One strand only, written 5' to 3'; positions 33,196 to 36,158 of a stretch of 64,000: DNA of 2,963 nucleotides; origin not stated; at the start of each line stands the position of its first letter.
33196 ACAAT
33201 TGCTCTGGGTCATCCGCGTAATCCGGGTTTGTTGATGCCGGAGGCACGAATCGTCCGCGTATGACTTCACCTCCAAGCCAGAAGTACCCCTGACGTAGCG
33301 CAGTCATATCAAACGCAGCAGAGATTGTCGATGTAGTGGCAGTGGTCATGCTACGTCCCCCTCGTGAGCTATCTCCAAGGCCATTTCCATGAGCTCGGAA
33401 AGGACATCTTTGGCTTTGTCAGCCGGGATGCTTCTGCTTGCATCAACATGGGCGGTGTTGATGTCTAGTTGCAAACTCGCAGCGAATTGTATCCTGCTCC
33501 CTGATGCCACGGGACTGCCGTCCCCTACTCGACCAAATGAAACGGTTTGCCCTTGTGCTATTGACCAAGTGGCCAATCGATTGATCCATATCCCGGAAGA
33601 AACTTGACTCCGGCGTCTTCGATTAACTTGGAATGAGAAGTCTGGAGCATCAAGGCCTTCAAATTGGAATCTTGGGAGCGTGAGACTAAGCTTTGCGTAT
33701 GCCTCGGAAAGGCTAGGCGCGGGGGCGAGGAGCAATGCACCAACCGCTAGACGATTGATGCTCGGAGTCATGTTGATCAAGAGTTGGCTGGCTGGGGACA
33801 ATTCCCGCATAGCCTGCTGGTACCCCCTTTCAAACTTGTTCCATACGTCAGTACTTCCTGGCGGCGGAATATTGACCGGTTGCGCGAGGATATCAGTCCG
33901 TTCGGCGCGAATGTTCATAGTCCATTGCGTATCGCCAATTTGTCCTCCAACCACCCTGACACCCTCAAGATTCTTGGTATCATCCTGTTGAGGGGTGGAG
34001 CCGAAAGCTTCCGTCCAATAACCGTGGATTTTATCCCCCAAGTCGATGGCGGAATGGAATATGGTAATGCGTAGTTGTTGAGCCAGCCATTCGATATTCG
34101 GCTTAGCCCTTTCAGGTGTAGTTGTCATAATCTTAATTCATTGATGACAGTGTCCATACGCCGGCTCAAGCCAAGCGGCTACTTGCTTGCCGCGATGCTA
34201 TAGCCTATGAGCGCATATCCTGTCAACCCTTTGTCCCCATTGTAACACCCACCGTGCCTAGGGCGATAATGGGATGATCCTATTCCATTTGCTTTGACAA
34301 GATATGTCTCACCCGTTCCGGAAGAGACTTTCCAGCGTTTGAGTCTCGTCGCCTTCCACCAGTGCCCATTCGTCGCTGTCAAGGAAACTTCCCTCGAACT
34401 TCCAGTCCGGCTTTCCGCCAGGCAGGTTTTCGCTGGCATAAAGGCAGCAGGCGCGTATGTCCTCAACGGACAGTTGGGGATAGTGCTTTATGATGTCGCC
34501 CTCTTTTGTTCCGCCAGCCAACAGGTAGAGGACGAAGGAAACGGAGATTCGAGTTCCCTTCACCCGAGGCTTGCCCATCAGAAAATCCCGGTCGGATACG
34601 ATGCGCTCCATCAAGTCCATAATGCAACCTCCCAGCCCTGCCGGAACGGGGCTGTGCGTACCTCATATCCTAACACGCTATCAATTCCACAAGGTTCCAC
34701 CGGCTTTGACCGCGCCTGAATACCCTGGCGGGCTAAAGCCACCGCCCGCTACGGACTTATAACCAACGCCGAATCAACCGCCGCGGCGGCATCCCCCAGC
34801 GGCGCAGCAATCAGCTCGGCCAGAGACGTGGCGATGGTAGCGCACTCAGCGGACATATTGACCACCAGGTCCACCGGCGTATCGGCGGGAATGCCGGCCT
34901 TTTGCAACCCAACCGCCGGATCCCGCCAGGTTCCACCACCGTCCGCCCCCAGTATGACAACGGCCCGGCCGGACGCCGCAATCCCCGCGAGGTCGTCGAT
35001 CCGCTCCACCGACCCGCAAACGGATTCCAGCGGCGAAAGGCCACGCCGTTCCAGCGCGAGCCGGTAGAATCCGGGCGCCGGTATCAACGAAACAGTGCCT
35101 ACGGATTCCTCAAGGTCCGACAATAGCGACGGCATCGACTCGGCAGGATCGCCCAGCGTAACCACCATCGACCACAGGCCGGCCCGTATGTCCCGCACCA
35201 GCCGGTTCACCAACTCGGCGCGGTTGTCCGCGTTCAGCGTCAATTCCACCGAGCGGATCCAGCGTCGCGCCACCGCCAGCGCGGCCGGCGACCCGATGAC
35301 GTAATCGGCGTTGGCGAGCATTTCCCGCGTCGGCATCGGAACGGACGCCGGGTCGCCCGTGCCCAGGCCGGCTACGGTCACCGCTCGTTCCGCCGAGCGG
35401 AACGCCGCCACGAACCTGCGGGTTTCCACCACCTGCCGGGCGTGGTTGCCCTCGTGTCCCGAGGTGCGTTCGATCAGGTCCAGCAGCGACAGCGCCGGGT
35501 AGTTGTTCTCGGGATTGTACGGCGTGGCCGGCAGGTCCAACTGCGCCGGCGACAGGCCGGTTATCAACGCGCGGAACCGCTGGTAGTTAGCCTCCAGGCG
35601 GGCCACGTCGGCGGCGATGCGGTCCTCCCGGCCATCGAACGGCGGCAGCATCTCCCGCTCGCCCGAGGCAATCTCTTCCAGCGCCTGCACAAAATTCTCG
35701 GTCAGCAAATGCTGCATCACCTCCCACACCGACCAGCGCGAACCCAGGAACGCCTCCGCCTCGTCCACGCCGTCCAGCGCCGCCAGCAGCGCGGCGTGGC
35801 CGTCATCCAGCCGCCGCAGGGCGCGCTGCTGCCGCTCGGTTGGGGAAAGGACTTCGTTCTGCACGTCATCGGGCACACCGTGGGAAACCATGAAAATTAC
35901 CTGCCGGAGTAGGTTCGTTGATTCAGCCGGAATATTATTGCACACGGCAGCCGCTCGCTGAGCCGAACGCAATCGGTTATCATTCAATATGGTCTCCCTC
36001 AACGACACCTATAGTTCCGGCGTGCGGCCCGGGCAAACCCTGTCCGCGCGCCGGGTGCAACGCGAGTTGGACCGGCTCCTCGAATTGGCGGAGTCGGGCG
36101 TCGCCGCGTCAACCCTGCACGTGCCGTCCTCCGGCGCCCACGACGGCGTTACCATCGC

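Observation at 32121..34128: Translationally coupled 3-gene cassette of unrecognisable proteins in a low-GC islet: candidate undescribed conflict/defence system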

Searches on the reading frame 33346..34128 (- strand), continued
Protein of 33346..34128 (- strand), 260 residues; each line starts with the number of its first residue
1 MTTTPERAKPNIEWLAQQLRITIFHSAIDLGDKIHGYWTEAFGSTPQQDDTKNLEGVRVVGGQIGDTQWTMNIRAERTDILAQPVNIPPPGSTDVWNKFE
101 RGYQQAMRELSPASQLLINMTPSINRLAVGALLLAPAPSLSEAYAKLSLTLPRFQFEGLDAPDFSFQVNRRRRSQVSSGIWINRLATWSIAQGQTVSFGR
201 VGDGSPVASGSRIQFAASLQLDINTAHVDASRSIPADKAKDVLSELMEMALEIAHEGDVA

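Call 80: search_protein_families(library=pfam, proteins=[L013:5025-7229:-, L013:7734-9509:+, L013:12472-13338:+, L013:13422-14708:+, L014:6799-8757:+, L014:8733-9407:+, L014:12236-14953:-, L014:14932-18204:+, L017:11762-12757:+, L017:8769-9332:+], max_evalue=0.001)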
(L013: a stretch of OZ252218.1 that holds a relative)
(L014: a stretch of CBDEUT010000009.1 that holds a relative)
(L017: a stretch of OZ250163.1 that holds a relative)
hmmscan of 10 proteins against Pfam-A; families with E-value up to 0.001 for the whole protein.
L013:5025-7229:- (734 aa): 13 families
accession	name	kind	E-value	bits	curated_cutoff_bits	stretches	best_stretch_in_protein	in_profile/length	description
PF13604.12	AAA_30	-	1.6e-44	152.4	27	1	340-521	2-178/191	AAA domain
PF13245.12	AAA_19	-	2e-44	151.4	25.1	1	344-474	1-133/134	AAA domain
PF14490.11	HHH_RecD2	-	2.9e-33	114.1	27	1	149-238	2-92/92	ATP-dependent RecD2 DNA helicase HHH domain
PF23139.1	OB_YrrC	-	3.1e-22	78.7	27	1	3-80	2-73/76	ATP-dependent DNA helicase YrrC, OB-fold domain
PF18335.7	SH3_13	-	7e-22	77.4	41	1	578-639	1-63/65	ATP-dependent RecD-like DNA helicase SH3 domain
PF13538.12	UvrD_C_2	-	1e-20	73.8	27.4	1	658-706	1-52/52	UvrD-like helicase C-terminal domain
PF13086.12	AAA_11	-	7.7e-11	42.7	27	2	344-381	6-44/257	AAA domain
PF01443.25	Viral_helicase1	-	9.6e-10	39.1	21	1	652-705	171-226/228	Viral superfamily 1 RNA helicase core domain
PF14520.12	HHH_5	-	4.1e-08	34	27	1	98-146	7-55/57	Helix-hairpin-helix domain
PF05127.21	NAT10_TcmA_helicase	-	9.5e-06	26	22.7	1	358-455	1-113/176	RNA cytidine acetyltransferase NAT10/TcmA, helicase domain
PF13401.12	AAA_22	-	2.9e-05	24.8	27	1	355-455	6-108/130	AAA domain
PF20720.3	nSTAND3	-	9.8e-05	22.5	27.2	1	346-386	9-49/155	Novel STAND NTPase 3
PF00580.27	UvrD-helicase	-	0.00058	20.1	23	0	341-381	2-40/271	UvrD/REP helicase N-terminal domain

L013:7734-9509:+ (591 aa): 2 families
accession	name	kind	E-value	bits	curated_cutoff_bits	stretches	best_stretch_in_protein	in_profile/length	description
PF05065.19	Phage_capsid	-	1.1e-14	54.9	24.2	1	276-522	5-216/280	Phage capsid family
PF25209.1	Phage_capsid_4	-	3.9e-06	27.8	27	1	333-549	55-218/262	Phage capsid protein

L013:12472-13338:+ (288 aa): 0 families

L013:13422-14708:+ (428 aa): 2 families
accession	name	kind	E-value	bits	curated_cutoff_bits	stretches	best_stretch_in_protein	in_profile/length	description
PF05977.19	MFS_3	-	8e-45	153.7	27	1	10-422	6-401/524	Transmembrane secretion effector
PF07690.21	MFS_1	-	4.8e-22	78.8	33.4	2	19-337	1-307/347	Major Facilitator Superfamily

L014:6799-8757:+ (652 aa): 0 families

L014:8733-9407:+ (224 aa): 0 families

L014:12236-14953:- (905 aa): 1 family
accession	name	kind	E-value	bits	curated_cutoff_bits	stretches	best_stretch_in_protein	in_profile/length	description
PF01804.23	Penicil_amidase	-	3.4e-235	783.6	21.3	1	153-893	2-674/675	Penicillin amidase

L014:14932-18204:+ (1090 aa): 0 families

L017:11762-12757:+ (331 aa): 7 families
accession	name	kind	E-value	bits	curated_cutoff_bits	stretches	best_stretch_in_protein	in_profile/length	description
PF01370.27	Epimerase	-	1.5e-55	188.7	20.9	1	4-251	2-240/240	NAD dependent epimerase/dehydratase family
PF16363.11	GDP_Man_Dehyd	-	3e-47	162.2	27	1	4-306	1-324/332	GDP-mannose 4,6 dehydratase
PF04321.23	RmlD_sub_bind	-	2.2e-14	53.6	27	1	1-151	1-135/287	RmlD substrate binding domain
PF01073.25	3Beta_HSD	-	8.9e-14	51.6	22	1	4-244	1-236/280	3-beta hydroxysteroid dehydrogenase/isomerase family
PF13460.12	NAD_binding_10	-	5e-11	43.2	27.2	1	7-136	1-118/184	NAD(P)H-binding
PF02719.21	Polysacc_synt_2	-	2.3e-10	40.6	20.2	1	3-168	1-168/293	Polysaccharide biosynthesis protein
PF05368.20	NmrA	-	1.2e-08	35.3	27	1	2-120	4-110/298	NmrA-like family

L017:8769-9332:+ (187 aa): 1 family
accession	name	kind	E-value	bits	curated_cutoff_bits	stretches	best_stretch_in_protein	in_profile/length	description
PF10097.14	DUF2335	-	4e-06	27.1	25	1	84-110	1-27/50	Predicted membrane protein (DUF2335)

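Call 81: search_solved_structures(query=L013:7734-9509:+, max_evalue=1)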
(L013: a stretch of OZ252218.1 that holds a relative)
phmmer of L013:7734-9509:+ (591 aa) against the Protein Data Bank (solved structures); distinct sequences matched with E-value up to 1: 5.
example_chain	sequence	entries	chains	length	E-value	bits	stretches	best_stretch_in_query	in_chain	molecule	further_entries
8ho3_A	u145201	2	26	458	9.5e-07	30.9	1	275-554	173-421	Major head protein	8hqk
5tjt_A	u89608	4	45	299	8.1e-06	27.8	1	279-546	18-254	Major capsid protein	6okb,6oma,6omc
8zvi_A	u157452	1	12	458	2.3e-05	26.4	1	278-520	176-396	Major capsid protein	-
8ecj_A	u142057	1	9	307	6.3e-05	24.9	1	277-398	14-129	Major capsid protein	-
8ec2_A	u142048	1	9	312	0.0031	19.3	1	280-398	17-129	Major capsid protein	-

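Call 87: list_cluster_members(proteins=[L021:220-909:+, L021:911-1510:+, L021:1510-2031:+, L023:3656-4336:+, L023:4347-4994:+, L023:5001-5594:+, P0006, P0021, P0066, P0034])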
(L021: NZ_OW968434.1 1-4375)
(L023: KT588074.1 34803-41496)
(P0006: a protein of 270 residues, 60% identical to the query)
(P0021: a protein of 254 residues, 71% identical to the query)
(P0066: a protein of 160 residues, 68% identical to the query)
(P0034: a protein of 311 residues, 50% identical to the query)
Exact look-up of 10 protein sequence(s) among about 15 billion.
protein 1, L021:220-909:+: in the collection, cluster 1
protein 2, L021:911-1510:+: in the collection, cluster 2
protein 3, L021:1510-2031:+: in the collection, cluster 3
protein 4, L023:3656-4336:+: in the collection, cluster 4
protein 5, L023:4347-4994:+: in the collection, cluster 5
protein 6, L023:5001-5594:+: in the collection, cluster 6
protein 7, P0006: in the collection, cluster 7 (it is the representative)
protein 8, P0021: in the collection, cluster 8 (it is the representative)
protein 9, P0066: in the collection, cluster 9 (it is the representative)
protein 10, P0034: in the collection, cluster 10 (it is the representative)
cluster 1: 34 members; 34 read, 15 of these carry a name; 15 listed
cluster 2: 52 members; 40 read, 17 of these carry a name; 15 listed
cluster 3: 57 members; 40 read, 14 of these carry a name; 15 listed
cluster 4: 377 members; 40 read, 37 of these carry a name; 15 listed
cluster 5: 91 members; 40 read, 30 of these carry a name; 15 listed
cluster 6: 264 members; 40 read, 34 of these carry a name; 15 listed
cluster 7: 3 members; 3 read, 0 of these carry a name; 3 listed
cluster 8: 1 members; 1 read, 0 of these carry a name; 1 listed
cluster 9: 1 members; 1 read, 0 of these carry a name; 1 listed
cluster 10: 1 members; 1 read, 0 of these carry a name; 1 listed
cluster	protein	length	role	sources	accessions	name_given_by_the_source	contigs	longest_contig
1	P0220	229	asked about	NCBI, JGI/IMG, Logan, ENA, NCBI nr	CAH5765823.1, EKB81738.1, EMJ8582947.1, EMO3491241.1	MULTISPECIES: hypothetical protein [Klebsiella]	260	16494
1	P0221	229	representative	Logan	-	-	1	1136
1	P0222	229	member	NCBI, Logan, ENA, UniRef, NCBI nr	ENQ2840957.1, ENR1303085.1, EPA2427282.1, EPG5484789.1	TPA: hypothetical protein MDQ61_005415 [Klebsiella pneumoniae] | Uncharacterized protein n=1 Tax=Klebsiella pneumoniae TaxID=573 RepID=A0A486RZD9_KLEPN | hypothetical protein [Klebsiella pneumoniae]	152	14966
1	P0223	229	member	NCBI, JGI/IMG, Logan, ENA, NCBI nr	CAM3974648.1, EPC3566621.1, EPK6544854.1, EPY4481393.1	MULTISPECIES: hypothetical protein [Klebsiella] | hypothetical protein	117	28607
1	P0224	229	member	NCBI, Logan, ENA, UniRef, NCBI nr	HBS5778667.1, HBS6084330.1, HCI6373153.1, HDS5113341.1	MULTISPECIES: hypothetical protein [Klebsiella pneumoniae complex] | hypothetical protein n=1 Tax=Klebsiella pneumoniae complex TaxID=3390273 ... | hypothetical protein [Klebsiella pneumoniae]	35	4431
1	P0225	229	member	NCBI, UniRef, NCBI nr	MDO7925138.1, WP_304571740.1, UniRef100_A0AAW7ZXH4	hypothetical protein [Enterobacter asburiae] | Uncharacterized protein n=1 Tax=Enterobacter asburiae TaxID=61645 RepID=A0AAW7ZXH4_ENTAS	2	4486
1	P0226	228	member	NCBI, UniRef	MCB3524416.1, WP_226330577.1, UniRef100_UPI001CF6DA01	hypothetical protein H5813_27255, partial [Klebsiella variicola] | hypothetical protein n=2 Tax=Klebsiella/Raoultella group TaxID=2890311 RepID=UPI001CF6DA01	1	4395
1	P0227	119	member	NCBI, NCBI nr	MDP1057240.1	hypothetical protein Q6324_27105, partial [Klebsiella pneumoniae] | hypothetical protein [Klebsiella pneumoniae]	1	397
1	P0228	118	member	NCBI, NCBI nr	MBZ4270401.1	hypothetical protein LAM69_21220, partial [Mycobacterium tuberculosis] | hypothetical protein [Mycobacterium tuberculosis]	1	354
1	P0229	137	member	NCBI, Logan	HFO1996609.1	TPA: hypothetical protein ACHJBV_005267 [Klebsiella pneumoniae]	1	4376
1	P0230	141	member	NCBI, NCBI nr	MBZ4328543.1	hypothetical protein LAM23_20655, partial [Mycobacterium tuberculosis] | hypothetical protein [Mycobacterium tuberculosis]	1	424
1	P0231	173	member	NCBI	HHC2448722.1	TPA: hypothetical protein ACN7XO_005402 [Klebsiella pneumoniae]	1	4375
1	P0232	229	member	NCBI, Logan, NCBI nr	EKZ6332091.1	hypothetical protein RE072_005556 [Klebsiella pneumoniae] | hypothetical protein [Klebsiella pneumoniae]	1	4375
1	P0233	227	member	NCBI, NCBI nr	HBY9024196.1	TPA: hypothetical protein MI948_28210 [Klebsiella pneumoniae] | hypothetical protein [Klebsiella pneumoniae]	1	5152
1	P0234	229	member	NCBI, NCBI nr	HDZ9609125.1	TPA: hypothetical protein RUZ75_005194 [Klebsiella pneumoniae] | hypothetical protein [Klebsiella pneumoniae]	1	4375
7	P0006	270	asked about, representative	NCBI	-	-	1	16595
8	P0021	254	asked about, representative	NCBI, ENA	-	-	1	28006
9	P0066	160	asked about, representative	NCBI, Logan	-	-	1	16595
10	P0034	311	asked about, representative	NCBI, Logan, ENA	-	-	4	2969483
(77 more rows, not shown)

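Call 101: search_protein_families(library=phrogs, proteins=[window:33346-34128:-, L010:9988-10452:+], max_evalue=0.01)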
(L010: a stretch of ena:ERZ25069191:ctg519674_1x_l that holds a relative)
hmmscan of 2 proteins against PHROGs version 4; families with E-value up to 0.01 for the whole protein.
window:33346-34128:- (260 aa): 0 families

L010:9988-10452:+ (154 aa): 0 families

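Call 105: find_related_loci(query=A1, collection=viral_contigs, flank=8000)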
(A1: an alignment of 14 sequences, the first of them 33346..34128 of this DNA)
Query A1 (260 aa) in viral_contigs; peptide patterns used: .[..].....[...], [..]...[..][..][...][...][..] (x = any residue, [..] = any of these).
30 stretches matched a pattern, but none encodes a relative of the query by tblastn (E <= 1e-3).

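Call 108: search_solved_structures(query=A6, max_evalue=10)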
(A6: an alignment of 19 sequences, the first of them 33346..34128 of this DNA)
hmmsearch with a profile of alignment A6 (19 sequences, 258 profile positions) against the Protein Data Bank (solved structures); distinct sequences matched with E-value up to 10: 14.
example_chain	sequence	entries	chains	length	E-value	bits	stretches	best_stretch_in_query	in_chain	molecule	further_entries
5fb7_A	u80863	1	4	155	0.22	14.2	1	78-151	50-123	Envelope glycoprotein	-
5csd_A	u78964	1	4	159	0.24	14.1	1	78-151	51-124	Envelope glycoprotein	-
3l1n_A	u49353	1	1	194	0.26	14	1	78-151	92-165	Cell wall antigen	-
8cyk_B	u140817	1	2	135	0.58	12.8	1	35-119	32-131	HALC1_878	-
8re7_A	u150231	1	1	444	0.59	12.8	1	94-151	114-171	Aspartyl/asparaginyl beta-hydroxylase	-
8re5_A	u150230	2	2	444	0.59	12.8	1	94-151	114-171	Aspartyl/asparaginyl beta-hydroxylase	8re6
8re9_A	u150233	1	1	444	0.59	12.8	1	94-151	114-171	Aspartyl/asparaginyl beta-hydroxylase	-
8re8_A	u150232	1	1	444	0.59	12.8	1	94-151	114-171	Aspartyl/asparaginyl beta-hydroxylase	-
7yb9_A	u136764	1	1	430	0.67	12.6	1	94-151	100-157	Aspartyl/asparaginyl beta-hydroxylase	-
6q9f_A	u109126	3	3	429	0.67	12.6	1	94-151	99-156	Aspartyl/asparaginyl beta-hydroxylase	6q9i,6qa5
5jqy_A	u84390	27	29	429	0.67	12.6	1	94-151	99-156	Aspartyl/asparaginyl beta-hydroxylase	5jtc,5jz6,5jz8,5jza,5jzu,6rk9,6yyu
9fvx_A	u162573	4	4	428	0.67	12.6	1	94-151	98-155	Aspartyl/asparaginyl beta-hydroxylase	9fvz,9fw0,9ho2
7e6j_A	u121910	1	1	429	0.67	12.6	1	94-151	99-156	Aspartyl/asparaginyl beta-hydroxylase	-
6j6f_A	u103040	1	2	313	0.85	12.3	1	78-151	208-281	Envelope glycoprotein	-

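Call 121: search_solved_structures(query=L014:14932-18204:+, max_evalue=0.01)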
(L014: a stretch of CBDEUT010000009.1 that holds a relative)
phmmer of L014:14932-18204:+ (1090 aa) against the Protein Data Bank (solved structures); distinct sequences matched with E-value up to 0.01: 0.

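Call 122: search_solved_structures(query=L014:6799-8757:+, max_evalue=0.01)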
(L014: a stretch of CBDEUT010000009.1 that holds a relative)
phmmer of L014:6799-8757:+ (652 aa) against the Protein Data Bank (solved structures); distinct sequences matched with E-value up to 0.01: 0.

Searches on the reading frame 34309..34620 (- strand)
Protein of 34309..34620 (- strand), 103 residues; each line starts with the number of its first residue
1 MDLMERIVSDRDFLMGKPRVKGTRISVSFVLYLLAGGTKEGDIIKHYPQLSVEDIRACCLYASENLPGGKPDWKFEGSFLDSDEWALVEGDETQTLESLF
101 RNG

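Call 3: search_protein_families(library=pfam, proteins=[window:34309-34620:-], max_evalue=1)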
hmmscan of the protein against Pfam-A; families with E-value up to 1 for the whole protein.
window:34309-34620:- (103 aa): 1 family
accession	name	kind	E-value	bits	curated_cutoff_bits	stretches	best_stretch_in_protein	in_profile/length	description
PF04255.20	DUF433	-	1.8e-18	66.5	23.6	1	7-62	1-56/56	Protein of unknown function (DUF433)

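Call 4: search_protein_families(library=padloc, proteins=[window:34309-34620:-], max_evalue=1)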
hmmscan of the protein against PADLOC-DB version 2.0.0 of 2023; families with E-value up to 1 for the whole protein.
window:34309-34620:- (103 aa): 0 families

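Call 5: search_protein_families(library=ncbifam, proteins=[window:34309-34620:-], max_evalue=1)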
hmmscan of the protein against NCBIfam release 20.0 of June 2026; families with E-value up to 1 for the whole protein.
window:34309-34620:- (103 aa): 0 families

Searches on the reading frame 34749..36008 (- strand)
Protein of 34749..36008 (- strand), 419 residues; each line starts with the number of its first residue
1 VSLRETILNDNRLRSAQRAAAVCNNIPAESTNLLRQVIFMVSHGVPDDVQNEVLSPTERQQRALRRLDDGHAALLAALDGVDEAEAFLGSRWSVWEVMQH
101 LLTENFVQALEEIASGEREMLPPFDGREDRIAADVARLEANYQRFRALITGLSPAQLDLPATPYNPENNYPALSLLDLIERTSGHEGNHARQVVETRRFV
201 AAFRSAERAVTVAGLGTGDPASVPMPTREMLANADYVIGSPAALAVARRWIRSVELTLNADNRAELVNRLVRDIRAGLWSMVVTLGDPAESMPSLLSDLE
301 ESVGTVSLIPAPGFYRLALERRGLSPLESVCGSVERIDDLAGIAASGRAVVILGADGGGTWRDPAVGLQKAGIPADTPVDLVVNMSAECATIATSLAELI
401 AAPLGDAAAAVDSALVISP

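Call 3: search_protein_families(library=pfam, proteins=[window:34749-36008:-], max_evalue=1)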
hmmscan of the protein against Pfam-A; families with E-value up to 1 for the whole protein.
window:34749-36008:- (419 aa): 3 families
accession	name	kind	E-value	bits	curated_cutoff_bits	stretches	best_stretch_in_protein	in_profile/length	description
PF12867.12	DinB_2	-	1.4e-09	38.9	24.8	1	67-193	2-128/128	DinB superfamily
PF00590.25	TP_methylase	-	9.8e-09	35.9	27.8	1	210-399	2-211/212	Tetrapyrrole (Corrin/Porphyrin) Methylases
PF01814.28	Hemerythrin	-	0.00053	20.9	25.3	1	64-161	3-96/127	Hemerythrin HHE cation binding domain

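Call 94: find_related_loci(query=window:34749-36008:-, collection=metagenome_contigs, flank=7000)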
Query window:34749-36008:- (419 aa) in metagenome_contigs; peptide patterns used: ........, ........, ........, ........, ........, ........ (x = any residue, [..] = any of these).
91 stretches matched a pattern; 2 encode a relative of the query (tblastn E <= 1e-3); 2 distinct loci.
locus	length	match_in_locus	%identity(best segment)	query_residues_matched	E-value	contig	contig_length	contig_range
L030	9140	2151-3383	74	7-417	0e+0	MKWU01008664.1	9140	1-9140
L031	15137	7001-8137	70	40-417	7e-175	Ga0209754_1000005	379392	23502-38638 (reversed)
